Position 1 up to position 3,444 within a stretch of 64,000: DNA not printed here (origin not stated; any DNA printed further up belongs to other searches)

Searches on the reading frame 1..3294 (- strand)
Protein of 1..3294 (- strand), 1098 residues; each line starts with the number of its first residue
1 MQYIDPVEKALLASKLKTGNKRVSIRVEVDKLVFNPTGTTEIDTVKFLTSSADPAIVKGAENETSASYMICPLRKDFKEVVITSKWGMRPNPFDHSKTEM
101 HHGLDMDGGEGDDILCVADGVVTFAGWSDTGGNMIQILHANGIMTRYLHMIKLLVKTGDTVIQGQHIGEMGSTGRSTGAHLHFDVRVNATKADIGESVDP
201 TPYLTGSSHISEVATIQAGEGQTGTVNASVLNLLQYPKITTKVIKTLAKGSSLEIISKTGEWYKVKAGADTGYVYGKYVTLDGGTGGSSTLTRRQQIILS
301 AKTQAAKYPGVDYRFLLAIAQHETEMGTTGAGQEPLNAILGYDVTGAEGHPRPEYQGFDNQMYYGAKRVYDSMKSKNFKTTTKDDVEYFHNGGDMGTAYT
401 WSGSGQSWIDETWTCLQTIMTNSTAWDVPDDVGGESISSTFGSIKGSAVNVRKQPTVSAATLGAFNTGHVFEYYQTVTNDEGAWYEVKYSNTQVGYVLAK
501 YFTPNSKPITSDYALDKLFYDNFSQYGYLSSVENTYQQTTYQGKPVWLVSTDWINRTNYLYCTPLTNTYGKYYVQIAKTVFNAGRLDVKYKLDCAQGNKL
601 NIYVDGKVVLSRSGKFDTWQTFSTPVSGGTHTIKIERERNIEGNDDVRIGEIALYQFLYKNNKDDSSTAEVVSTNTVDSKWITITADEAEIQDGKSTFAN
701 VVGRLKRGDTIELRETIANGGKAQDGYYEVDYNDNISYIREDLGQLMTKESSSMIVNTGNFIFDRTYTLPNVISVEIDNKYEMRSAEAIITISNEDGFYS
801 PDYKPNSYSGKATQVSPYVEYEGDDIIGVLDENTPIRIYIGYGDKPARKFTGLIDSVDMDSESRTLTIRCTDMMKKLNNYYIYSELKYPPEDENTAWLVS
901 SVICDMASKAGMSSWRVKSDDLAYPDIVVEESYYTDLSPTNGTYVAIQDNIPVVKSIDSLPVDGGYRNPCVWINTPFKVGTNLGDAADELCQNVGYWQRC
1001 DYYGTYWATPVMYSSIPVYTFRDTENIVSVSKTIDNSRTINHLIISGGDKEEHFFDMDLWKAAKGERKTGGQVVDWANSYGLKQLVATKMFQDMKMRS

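Call 9: search_protein_families(library=phrogs, proteins=[window:1-3294:-], max_evalue=0.01)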
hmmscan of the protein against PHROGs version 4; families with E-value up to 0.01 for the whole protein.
window:1-3294:- (1098 aa): 22 families
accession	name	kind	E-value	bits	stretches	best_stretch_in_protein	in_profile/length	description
phrog_36429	-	unknown function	3.5e-62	211.5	2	737-1096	711-1096/1159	-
phrog_6700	-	lysis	2.1e-27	95.6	1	60-197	2591-2723/2898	endolysin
phrog_7767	-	other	4.6e-25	89.5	1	82-215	6-130/194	metallo-endopeptidase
phrog_3578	-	lysis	1.3e-22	81.8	1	66-217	204-369/405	endolysin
phrog_28672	-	other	4.1e-21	76.1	1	74-200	262-388/397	metallo-endopeptidase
phrog_14988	-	other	1.8e-19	71.5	1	95-203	27-142/272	peptidase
phrog_1067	-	head and packaging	1.8e-17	64.1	1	75-218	739-875/991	minor head protein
phrog_37190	-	other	3.8e-17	63.6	1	79-188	120-228/244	peptidase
phrog_880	-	lysis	3.4e-15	57.3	1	82-220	17-152/435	endolysin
phrog_8537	-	unknown function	1.1e-13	52.3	1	100-222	15-136/384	-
phrog_16615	-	other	1.2e-13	51.7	1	99-205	417-518/529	peptidase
phrog_28394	-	unknown function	6.3e-13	49.6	1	97-204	199-300/303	-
phrog_4070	-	tail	2.1e-12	47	1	99-208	623-731/989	tail length tape measure protein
phrog_10030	-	tail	6.7e-11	41.2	1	98-195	1911-2015/2105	tail length tape measure protein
phrog_9205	-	unknown function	7.7e-11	41.4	1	67-185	515-640/1144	-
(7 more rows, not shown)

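Call 10: search_protein_families(library=pfam, proteins=[window:1-3294:-], max_evalue=0.01)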
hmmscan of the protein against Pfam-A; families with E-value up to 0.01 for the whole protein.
window:1-3294:- (1098 aa): 3 families
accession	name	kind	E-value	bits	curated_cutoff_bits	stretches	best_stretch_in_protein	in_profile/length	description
PF01551.29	Peptidase_M23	-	5.3e-29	100.7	28.7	1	100-192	2-94/96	Peptidase family M23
PF08239.17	SH3_3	-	1.5e-23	83.2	27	2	447-501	1-52/54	Bacterial SH3 domain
PF06347.19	SH3_4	-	1.7e-06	28.1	24.1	1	231-275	5-50/56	Bacterial SH3 domain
